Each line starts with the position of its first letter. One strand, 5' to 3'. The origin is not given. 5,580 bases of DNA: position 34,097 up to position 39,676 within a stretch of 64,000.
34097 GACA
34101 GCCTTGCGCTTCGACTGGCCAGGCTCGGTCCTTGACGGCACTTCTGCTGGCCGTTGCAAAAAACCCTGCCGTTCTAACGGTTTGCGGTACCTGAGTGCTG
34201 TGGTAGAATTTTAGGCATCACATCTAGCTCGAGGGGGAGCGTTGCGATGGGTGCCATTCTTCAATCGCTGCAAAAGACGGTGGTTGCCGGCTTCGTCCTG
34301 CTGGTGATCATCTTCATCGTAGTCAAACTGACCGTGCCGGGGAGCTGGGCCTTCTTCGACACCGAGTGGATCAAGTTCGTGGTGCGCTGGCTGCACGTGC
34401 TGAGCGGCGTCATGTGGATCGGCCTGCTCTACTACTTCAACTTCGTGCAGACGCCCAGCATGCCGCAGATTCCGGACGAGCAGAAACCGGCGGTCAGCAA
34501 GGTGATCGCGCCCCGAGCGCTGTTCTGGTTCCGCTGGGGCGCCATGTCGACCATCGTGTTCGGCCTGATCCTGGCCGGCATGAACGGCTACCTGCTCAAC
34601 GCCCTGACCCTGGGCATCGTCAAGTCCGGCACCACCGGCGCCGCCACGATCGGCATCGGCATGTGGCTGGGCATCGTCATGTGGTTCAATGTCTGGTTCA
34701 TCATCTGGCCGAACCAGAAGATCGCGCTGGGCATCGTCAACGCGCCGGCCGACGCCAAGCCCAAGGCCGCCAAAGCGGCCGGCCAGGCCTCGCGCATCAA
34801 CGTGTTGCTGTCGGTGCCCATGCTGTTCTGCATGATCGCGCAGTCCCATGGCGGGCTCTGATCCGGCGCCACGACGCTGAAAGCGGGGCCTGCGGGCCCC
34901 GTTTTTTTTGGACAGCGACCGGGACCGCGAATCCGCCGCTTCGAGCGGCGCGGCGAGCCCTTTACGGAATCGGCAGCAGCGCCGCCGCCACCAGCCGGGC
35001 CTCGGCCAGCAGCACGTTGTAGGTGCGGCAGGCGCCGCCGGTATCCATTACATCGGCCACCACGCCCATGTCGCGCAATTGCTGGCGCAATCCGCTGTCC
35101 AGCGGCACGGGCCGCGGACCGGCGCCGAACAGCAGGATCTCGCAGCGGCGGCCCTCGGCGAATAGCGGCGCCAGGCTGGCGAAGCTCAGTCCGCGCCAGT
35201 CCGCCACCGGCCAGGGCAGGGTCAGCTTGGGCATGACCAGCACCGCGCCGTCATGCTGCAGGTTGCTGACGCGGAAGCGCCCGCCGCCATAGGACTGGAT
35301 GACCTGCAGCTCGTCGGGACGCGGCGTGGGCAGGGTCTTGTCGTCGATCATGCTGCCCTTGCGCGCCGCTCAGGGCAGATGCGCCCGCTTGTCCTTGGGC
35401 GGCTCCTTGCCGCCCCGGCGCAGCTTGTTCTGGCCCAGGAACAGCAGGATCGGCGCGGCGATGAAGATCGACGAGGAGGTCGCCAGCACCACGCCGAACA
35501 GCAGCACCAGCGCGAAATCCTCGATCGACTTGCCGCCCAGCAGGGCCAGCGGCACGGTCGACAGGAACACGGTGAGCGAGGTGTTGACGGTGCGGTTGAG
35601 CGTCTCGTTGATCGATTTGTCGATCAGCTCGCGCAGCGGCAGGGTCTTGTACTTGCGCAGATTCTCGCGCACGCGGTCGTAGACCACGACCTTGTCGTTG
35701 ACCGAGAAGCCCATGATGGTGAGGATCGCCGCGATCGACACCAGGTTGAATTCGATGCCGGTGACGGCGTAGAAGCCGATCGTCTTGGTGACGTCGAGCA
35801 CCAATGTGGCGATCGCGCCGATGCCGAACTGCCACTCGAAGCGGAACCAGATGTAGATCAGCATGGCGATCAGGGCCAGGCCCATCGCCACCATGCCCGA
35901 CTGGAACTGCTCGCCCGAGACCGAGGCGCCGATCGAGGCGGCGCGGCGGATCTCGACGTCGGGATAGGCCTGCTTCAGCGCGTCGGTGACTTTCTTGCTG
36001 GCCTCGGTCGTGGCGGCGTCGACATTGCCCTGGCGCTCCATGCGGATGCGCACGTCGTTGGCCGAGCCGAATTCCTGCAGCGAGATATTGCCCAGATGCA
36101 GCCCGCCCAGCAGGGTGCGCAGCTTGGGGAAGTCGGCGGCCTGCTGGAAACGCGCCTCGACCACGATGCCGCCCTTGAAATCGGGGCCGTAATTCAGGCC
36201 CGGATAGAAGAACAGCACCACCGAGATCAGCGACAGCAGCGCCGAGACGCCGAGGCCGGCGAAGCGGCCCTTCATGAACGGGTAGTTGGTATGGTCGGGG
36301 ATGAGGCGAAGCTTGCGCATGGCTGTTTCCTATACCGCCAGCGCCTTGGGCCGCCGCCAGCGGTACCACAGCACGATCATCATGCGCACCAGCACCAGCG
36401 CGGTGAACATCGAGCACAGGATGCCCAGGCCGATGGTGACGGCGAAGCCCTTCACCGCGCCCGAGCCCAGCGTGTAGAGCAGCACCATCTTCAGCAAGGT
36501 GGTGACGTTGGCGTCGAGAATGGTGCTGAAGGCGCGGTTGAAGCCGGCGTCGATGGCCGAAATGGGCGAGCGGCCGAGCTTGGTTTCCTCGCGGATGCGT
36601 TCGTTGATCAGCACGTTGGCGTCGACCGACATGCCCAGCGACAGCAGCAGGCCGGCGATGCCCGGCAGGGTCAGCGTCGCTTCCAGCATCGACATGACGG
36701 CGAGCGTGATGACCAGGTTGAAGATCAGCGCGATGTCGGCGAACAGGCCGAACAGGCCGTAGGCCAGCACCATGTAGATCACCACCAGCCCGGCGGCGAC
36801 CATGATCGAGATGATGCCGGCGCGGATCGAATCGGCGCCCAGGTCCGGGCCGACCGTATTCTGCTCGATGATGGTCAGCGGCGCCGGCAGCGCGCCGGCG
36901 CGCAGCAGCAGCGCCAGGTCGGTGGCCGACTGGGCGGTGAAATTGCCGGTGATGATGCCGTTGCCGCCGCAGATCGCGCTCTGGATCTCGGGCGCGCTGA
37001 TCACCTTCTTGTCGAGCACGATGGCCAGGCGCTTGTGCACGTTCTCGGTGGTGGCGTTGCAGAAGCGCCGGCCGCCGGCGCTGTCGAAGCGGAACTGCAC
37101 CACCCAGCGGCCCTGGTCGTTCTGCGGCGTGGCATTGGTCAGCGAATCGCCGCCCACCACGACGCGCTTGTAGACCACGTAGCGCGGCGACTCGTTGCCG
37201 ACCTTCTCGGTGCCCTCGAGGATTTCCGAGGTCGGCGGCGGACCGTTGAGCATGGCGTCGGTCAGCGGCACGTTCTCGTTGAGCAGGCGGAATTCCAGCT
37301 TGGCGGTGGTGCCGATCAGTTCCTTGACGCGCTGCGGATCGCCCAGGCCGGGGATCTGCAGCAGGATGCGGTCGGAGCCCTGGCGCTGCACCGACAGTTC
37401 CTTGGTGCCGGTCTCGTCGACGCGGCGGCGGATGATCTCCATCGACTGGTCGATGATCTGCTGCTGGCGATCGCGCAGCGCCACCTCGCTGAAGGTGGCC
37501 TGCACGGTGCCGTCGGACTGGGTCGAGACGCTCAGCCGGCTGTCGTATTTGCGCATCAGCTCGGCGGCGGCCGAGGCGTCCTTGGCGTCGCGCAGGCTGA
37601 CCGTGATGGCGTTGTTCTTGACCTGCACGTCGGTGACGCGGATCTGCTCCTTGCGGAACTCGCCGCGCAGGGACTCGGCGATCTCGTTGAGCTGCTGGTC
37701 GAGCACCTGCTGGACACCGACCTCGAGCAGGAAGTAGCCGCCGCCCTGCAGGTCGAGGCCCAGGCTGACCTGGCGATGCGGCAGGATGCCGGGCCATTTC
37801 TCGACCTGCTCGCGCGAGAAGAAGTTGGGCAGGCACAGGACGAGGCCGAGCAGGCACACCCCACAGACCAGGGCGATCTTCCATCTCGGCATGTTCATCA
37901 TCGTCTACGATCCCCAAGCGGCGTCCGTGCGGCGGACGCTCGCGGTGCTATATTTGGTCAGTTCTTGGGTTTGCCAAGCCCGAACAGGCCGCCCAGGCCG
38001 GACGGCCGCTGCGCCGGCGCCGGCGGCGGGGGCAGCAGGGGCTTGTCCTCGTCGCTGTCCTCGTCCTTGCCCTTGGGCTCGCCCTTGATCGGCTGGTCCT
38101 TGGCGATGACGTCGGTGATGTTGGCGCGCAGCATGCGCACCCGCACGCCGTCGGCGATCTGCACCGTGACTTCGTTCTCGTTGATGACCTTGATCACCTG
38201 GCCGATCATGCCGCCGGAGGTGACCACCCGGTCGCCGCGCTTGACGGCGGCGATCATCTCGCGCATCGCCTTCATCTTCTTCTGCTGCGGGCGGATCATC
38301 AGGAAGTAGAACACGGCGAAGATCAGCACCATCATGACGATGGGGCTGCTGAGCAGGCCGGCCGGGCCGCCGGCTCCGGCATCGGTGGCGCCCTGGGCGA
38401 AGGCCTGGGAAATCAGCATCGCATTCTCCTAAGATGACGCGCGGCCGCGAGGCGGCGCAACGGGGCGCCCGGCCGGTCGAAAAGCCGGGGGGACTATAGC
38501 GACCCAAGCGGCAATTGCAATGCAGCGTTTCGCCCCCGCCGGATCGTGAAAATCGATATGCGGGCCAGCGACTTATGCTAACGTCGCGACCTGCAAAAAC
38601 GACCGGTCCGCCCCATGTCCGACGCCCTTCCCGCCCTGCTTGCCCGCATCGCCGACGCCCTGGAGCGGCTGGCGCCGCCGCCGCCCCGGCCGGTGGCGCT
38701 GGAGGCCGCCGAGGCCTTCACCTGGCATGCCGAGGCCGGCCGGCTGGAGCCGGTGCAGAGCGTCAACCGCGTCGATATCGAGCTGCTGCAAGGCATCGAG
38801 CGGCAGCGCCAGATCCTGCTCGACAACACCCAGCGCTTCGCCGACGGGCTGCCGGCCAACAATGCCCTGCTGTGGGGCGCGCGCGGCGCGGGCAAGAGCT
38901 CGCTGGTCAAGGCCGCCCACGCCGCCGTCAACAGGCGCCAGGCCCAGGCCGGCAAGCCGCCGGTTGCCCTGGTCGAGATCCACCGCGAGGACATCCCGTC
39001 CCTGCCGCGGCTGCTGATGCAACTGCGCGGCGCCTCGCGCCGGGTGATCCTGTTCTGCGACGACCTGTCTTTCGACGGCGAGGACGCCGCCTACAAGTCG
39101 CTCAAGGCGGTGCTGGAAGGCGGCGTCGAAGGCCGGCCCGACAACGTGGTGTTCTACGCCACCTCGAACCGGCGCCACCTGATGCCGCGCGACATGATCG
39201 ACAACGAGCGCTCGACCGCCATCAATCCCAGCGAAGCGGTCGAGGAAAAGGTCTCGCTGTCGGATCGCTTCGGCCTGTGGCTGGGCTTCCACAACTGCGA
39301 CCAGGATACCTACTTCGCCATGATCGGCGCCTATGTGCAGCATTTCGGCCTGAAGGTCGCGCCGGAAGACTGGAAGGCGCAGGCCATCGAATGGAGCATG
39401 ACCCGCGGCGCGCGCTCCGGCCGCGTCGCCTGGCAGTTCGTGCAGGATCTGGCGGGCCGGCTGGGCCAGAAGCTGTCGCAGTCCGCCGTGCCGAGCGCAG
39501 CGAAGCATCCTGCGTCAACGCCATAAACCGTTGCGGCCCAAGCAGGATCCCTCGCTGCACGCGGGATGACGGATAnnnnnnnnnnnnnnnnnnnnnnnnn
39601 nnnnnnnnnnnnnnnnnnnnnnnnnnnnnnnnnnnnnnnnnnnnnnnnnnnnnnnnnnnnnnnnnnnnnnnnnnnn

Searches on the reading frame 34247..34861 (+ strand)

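Call 37: search_protein_families(library=pfam, proteins=[window:34247-34861:+], max_evalue=0.00001)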
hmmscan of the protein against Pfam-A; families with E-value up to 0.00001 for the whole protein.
window:34247-34861:+ (204 aa): 1 family
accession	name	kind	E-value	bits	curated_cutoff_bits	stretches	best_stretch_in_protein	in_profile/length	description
PF06181.16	Urate_ox_N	-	2.1e-17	63.9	26.9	2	121-199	160-238/295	Urate oxidase N-terminal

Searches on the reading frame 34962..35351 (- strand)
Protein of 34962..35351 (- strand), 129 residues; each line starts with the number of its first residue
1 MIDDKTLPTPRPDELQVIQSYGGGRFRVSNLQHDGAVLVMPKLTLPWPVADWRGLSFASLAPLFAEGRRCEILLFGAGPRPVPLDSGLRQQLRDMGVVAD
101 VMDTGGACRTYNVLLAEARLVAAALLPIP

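Call 37: search_protein_families(library=pfam, proteins=[window:34962-35351:-], max_evalue=0.00001)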
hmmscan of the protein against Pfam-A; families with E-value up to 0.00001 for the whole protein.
window:34962-35351:- (129 aa): 1 family
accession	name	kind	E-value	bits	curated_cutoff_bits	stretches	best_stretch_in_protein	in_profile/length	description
PF04430.19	DUF498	-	3e-28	98.4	33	1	18-126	1-109/109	Protein of unknown function (DUF498/DUF598)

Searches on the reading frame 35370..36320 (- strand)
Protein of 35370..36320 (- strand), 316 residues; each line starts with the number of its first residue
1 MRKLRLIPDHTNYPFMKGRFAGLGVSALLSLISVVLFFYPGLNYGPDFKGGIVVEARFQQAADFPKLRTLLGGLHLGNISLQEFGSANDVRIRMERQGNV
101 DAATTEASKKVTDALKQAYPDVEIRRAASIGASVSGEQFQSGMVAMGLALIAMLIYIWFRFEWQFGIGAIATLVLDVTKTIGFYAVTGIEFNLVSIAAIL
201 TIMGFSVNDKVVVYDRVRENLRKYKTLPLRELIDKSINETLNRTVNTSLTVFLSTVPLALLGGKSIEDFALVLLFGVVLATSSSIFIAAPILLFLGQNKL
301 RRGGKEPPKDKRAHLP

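Call 37: search_protein_families(library=pfam, proteins=[window:35370-36320:-], max_evalue=0.00001)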
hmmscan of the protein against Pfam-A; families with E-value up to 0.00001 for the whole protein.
window:35370-36320:- (316 aa): 2 families
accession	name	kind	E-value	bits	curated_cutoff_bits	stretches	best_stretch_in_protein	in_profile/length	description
PF02355.23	SecD_SecF_C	-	1.3e-66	224.1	20.5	1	111-297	2-188/189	Protein export membrane protein SecD/SecF, C-terminal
PF00873.25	ACR_tran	-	8.2e-06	24.3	28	0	126-288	322-478/1021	AcrB/AcrD/AcrF family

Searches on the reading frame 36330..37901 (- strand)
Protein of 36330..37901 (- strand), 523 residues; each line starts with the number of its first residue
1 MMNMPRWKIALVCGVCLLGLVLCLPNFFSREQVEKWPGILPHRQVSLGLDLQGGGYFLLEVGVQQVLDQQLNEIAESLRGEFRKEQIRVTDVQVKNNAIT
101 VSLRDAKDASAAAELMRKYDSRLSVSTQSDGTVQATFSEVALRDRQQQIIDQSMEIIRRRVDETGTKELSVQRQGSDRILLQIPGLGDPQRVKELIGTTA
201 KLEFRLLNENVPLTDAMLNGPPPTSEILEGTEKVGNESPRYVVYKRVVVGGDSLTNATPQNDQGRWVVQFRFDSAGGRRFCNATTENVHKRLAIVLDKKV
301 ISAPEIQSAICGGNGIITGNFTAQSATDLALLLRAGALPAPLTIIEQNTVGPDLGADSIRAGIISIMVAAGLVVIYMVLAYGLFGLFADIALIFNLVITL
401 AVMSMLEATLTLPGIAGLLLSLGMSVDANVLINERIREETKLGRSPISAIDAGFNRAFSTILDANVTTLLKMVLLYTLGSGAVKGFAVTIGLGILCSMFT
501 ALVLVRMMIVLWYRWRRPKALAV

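Call 37: search_protein_families(library=pfam, proteins=[window:36330-37901:-], max_evalue=0.00001)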
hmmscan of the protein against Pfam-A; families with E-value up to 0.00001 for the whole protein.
window:36330-37901:- (523 aa): 5 families
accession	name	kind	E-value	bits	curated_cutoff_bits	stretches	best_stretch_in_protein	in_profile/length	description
PF22599.2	SecDF_P1_head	-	7.9e-40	135.8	27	1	237-340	9-114/114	SecDF, P1 head subdomain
PF21760.3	SecD_1st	-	3.7e-25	87.6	27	1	150-208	1-59/60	Protein translocase subunit SecDF, P1 domain, N-terminal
PF02355.23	SecD_SecF_C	-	1.8e-22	80.1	20.5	1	343-508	14-186/189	Protein export membrane protein SecD/SecF, C-terminal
PF03176.21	MMPL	-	3.1e-07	30.1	20.5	1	385-516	176-306/333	MMPL family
PF13721.11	SecD-TM1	-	2.7e-06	28.2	30.5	0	2-31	2-31/103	SecD export protein N-terminal TM region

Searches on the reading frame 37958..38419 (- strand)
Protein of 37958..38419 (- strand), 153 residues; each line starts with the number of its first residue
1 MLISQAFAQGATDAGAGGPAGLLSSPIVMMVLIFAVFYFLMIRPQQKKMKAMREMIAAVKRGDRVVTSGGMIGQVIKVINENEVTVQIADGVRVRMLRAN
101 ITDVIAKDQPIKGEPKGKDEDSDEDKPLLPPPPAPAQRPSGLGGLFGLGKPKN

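Call 37: search_protein_families(library=pfam, proteins=[window:37958-38419:-], max_evalue=0.00001)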
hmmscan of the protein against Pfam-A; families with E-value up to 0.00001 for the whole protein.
window:37958-38419:- (153 aa): 1 family
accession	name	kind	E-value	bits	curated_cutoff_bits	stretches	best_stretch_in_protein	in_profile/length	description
PF02699.20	YajC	-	8.3e-29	99.7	28.2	1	27-102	3-77/78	Preprotein translocase subunit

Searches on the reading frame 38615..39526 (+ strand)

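Call 37: search_protein_families(library=pfam, proteins=[window:38615-39526:+], max_evalue=0.00001)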
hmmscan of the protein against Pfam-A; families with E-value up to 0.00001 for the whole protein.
window:38615-39526:+ (303 aa): 2 families
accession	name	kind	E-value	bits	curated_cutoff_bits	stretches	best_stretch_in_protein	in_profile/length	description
PF05673.19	DUF815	-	2.8e-105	351.4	23.8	1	31-282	2-248/249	Protein of unknown function (DUF815)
PF13191.12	AAA_16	-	2.4e-07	31.8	32.6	1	62-110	6-53/167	AAA ATPase domain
